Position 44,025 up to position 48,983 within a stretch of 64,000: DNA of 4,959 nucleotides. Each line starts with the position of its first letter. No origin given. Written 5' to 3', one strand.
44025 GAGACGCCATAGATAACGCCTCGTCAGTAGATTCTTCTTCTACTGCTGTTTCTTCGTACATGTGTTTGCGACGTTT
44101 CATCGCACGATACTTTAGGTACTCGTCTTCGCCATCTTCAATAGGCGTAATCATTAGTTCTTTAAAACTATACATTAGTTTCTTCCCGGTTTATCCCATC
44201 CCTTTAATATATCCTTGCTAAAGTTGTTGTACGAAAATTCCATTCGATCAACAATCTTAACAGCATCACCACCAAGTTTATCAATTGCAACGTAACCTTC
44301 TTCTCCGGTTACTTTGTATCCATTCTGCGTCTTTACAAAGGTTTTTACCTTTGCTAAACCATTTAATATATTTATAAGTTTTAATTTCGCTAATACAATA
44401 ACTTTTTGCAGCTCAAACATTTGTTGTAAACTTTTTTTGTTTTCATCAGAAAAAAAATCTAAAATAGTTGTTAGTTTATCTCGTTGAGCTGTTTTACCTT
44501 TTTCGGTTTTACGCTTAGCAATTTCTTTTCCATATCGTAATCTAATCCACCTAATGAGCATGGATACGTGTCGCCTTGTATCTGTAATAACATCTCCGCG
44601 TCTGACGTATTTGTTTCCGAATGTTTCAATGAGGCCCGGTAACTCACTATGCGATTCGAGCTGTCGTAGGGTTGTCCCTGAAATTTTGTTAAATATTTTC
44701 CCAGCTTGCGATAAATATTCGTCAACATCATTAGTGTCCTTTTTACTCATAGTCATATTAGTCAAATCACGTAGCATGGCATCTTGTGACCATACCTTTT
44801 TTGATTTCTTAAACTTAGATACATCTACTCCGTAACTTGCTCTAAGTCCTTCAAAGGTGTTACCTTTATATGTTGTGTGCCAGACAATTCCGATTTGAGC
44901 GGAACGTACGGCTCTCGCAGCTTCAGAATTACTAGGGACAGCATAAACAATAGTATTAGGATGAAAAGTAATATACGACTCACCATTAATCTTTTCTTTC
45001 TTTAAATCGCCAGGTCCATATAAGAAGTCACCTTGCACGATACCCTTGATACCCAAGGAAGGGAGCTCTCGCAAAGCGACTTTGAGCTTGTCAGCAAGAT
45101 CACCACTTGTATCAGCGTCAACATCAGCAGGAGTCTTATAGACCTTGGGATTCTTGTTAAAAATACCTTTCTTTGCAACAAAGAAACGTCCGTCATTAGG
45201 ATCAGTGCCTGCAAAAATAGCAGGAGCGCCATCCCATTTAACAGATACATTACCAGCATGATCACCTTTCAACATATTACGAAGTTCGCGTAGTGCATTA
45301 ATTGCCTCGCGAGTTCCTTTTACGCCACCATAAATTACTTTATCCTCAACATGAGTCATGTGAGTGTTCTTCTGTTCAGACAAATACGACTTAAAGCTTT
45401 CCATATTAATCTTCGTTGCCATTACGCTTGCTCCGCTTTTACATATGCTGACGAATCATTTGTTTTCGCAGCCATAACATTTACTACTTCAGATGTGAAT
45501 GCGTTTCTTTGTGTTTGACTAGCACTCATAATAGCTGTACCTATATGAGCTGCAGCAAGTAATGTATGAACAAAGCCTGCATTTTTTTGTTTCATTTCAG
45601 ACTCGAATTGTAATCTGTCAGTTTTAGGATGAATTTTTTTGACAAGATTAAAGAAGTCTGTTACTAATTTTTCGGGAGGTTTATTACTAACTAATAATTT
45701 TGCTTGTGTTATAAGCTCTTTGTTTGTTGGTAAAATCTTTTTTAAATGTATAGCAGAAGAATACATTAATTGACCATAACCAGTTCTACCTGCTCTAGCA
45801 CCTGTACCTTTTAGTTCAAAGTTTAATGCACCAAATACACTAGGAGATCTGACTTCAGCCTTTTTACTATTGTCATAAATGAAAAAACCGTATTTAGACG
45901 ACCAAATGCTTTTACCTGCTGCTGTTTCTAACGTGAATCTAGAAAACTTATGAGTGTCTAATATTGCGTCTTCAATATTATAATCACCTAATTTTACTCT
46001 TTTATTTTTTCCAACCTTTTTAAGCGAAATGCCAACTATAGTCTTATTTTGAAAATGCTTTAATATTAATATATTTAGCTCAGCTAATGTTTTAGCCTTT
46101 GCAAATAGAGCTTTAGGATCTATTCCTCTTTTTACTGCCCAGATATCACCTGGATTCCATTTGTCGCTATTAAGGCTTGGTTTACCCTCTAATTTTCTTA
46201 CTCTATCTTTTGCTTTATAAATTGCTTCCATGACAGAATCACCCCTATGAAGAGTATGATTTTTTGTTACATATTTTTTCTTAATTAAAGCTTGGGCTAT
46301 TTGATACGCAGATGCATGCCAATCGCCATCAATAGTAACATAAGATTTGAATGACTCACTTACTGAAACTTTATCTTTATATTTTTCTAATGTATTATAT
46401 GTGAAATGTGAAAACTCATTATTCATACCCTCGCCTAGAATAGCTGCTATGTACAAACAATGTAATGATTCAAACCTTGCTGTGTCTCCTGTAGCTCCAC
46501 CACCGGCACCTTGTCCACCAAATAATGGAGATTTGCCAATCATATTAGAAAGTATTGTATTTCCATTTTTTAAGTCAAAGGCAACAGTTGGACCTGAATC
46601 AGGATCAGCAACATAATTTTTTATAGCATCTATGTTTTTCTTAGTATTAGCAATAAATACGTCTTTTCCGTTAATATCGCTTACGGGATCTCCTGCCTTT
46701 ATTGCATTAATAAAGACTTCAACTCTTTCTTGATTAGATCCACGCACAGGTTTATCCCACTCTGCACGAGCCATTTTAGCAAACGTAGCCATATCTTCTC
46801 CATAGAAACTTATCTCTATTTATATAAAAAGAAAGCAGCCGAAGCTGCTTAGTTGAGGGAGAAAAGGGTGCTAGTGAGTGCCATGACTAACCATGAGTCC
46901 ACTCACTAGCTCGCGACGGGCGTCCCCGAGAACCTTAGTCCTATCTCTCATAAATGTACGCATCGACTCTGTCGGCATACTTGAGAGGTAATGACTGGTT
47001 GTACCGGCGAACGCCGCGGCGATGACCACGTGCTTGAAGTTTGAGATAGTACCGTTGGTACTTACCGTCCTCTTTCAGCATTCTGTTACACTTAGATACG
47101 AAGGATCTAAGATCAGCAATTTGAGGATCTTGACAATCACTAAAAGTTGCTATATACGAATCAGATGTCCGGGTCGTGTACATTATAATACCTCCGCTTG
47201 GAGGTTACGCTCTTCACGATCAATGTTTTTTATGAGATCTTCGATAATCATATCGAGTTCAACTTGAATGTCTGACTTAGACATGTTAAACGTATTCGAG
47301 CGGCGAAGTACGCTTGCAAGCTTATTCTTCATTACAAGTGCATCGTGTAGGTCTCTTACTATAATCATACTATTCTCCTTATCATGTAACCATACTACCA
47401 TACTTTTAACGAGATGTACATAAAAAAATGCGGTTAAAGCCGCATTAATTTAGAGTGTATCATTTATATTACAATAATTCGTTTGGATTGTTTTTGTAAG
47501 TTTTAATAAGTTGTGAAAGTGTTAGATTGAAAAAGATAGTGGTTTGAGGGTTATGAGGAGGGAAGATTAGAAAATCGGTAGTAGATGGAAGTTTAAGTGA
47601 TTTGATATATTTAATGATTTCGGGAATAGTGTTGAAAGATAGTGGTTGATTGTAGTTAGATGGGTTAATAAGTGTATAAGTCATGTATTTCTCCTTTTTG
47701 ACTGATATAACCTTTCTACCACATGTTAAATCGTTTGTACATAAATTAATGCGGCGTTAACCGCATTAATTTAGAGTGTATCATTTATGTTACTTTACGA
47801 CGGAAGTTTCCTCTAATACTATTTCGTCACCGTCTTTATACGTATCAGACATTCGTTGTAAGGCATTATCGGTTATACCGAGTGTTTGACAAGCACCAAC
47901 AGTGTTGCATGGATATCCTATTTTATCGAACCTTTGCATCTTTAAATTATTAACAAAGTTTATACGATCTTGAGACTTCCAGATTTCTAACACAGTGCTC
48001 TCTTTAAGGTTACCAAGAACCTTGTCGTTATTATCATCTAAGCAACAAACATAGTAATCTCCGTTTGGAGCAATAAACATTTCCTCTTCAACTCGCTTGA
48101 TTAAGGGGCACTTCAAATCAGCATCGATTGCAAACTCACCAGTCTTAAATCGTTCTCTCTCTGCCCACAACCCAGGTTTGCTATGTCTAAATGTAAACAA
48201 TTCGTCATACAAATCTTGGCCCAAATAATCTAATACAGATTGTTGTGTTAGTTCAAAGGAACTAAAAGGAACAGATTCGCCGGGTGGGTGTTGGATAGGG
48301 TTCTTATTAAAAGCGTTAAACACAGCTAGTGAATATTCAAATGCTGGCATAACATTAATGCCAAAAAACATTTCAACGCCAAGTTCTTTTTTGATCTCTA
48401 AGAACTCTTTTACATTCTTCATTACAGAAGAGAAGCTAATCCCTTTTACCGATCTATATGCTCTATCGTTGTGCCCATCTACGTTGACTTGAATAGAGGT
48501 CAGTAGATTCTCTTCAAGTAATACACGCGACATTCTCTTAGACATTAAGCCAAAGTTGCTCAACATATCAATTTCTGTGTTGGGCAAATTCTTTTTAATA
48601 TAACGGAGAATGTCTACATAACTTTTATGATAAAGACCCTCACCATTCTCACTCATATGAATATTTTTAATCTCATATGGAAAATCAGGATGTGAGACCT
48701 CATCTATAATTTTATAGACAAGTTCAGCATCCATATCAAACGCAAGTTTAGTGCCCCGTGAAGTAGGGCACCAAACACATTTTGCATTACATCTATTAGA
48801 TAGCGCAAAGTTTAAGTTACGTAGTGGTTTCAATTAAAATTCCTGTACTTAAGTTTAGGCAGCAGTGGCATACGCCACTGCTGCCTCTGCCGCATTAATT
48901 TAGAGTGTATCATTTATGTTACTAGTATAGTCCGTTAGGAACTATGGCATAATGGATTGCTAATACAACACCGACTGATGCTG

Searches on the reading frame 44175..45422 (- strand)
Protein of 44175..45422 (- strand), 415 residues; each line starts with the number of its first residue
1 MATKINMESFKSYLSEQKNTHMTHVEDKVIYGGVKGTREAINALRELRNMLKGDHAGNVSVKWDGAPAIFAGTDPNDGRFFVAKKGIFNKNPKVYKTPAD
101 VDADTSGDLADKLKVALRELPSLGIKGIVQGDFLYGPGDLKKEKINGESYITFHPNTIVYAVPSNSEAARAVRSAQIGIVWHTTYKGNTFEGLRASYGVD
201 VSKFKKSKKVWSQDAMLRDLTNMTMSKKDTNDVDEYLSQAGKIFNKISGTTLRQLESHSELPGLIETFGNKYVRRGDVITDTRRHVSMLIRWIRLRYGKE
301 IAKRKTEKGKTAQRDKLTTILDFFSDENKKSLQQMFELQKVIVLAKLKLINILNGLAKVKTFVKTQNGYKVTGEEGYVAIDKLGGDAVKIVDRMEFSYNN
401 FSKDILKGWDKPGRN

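Call 13: search_protein_families(library=phrogs, proteins=[window:44175-45422:-], max_evalue=0.001)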
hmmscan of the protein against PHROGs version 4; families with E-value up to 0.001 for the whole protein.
window:44175-45422:- (415 aa): 1 family
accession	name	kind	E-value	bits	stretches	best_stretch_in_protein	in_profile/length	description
phrog_455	-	unknown function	3.2e-96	325.5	1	14-411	20-342/764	-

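Call 98: search_protein_families(library=pfam, proteins=[window:44175-45422:-], max_evalue=0.001)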
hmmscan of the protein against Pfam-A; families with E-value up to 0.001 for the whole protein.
window:44175-45422:- (415 aa): 1 family
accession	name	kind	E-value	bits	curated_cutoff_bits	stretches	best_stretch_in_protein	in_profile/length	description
PF19782.4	DUF6267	-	7.7e-101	338.6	27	1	19-402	1-373/376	Family of unknown function (DUF6267)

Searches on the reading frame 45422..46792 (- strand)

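Call 13: search_protein_families(library=phrogs, proteins=[window:45422-46792:-], max_evalue=0.001)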
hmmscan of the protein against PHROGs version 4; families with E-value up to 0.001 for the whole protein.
window:45422-46792:- (456 aa): 3 families
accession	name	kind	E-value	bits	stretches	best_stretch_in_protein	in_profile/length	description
phrog_1462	-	unknown function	4.8e-32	112.8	1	70-453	77-487/488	-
phrog_22706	-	unknown function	7.7e-06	26.4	1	143-264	93-204/397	-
phrog_19894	-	unknown function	0.0001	22.2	1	185-267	229-317/576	-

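Call 98: search_protein_families(library=pfam, proteins=[window:45422-46792:-], max_evalue=0.001)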
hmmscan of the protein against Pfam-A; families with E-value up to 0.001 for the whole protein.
window:45422-46792:- (456 aa): 0 families

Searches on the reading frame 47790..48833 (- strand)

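Call 13: search_protein_families(library=phrogs, proteins=[window:47790-48833:-], max_evalue=0.001)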
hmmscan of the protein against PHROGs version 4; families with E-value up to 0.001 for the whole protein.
window:47790-48833:- (347 aa): 2 families
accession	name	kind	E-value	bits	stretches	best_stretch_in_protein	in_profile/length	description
phrog_1802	-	other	9.8e-09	35.6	1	2-279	41-337/556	radical SAM domain-containing protein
phrog_21308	-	other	4.7e-06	26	1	4-148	412-556/735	radical SAM domain-containing protein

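Call 98: search_protein_families(library=pfam, proteins=[window:47790-48833:-], max_evalue=0.001)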
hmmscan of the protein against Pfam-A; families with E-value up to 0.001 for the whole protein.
window:47790-48833:- (347 aa): 2 families
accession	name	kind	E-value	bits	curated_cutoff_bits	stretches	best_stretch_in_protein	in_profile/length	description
PF04055.27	Radical_SAM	-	9.2e-13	49.1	29.5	1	11-150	3-142/166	Radical SAM superfamily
PF13186.11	SPASM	-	8.2e-11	42.5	21.5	1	248-298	4-53/67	Iron-sulfur cluster-binding domain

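Call 112: search_protein_families(library=ncbifam, proteins=[window:47790-48833:-], max_evalue=0.001)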
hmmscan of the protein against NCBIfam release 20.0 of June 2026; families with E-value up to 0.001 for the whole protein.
window:47790-48833:- (347 aa): 20 families
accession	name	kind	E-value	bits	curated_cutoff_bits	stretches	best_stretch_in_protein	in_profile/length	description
TIGR04317.1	W_rSAM_matur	equivalog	1.5e-21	76.9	380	1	4-154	3-146/349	tungsten cofactor oxidoreductase radical SAM maturase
NF033640.1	N_Twi_rSAM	subfamily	2.6e-13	49.9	170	1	4-167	110-288/398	twitch domain-containing radical SAM protein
TIGR04321.1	spiroSPASM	subfamily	8.9e-13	47.7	250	2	8-147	234-379/510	spiro-SPASM protein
NF001199.0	PRK00164.2-1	equivalog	1.6e-09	37.3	231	1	3-143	10-144/308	GTP 3',8-cyclase MoaA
NF050035.1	rSAM_WgK_link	exception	4.3e-09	35.8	650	1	8-159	12-156/367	radical SAM/SPASM peptide maturase WgkB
TIGR04251.1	SCM_rSAM_ScmF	equivalog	3e-08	33.5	400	1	3-146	2-143/353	SynChlorMet cassette radical SAM/SPASM protein ScmF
TIGR02666.1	moaA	equivalog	5.6e-08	32.1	284.05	1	4-148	9-154/336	GTP 3',8-cyclase MoaA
TIGR02668.1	moaA_archaeal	equivalog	7e-08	31.8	325.25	1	3-145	8-144/303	GTP 3',8-cyclase MoaA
TIGR03977.1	rSAM_pair_HxsC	equivalog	1.5e-07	30.6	267.9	1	9-118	29-132/292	His-Xaa-Ser system radical SAM maturase HxsC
TIGR04311.1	rSAM_Geo_metal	subfamily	6.2e-07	28.8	400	1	10-141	8-135/423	radical SAM/SPASM family putative metalloenzyme maturase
TIGR04055.1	rSAM_NirJ2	equivalog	2.8e-06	27.1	500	0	11-136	6-125/326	putative heme d1 biosynthesis radical SAM protein NirJ2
TIGR03942.1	sulfatase_rSAM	equivalog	4.1e-06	26.1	349.45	0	241-317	247-322/363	anaerobic sulfatase maturase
TIGR03962.1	mycofact_rSAM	equivalog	1.8e-05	24.1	265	0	7-140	14-140/339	mycofactocin radical SAM maturase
NF041298.1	rSAM_mat_DynA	equivalog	2.7e-05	23.3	450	1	73-315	71-321/356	dynobactin maturation radical SAM/SPASM protein DynA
NF045574.1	sacti_mat_StsB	exception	0.00037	19.4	625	0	3-141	94-225/466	StsB family radical SAM/SPASM domain sactipeptide maturase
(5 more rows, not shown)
